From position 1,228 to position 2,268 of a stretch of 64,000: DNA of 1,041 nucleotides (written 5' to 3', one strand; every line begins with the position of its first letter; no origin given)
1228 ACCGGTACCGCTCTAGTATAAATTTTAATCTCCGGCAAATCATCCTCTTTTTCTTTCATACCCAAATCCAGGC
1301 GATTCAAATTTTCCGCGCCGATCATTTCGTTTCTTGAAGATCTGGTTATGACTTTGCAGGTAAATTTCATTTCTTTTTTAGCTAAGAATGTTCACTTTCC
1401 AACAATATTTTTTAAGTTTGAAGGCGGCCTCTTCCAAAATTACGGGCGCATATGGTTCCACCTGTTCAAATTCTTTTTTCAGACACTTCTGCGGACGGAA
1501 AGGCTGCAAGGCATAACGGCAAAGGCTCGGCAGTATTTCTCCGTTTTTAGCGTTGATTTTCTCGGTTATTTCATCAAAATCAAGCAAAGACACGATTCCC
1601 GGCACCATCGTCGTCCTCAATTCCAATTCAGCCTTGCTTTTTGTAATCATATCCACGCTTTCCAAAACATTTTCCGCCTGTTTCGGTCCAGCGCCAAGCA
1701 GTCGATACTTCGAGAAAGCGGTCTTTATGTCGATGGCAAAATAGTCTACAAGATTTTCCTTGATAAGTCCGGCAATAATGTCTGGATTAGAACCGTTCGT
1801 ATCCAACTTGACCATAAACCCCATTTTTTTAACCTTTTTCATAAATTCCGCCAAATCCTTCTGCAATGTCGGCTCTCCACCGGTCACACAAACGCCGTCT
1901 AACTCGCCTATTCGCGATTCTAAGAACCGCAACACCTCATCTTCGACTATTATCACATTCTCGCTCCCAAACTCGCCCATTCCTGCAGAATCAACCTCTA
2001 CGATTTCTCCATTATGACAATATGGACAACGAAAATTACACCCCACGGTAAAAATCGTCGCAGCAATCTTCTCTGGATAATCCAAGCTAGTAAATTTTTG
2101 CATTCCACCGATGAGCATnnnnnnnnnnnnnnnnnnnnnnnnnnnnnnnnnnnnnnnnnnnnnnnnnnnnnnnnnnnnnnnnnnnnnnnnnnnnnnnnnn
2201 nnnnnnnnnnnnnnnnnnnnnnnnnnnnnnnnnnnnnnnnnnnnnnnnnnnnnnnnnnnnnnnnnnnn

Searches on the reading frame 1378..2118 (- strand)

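Call 77: search_protein_families(library=pfam, proteins=[window:1378-2118:-], max_evalue=0.00001)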
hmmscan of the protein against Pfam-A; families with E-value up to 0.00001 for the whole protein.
window:1378-2118:- (246 aa): 2 families
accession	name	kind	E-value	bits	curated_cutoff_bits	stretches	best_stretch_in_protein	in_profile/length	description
PF04055.27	Radical_SAM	-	5.4e-22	79.2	29.5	1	22-174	2-153/166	Radical SAM superfamily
PF13353.11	Fer4_12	-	3.8e-08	34.1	22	1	20-130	8-112/137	4Fe-4S single cluster domain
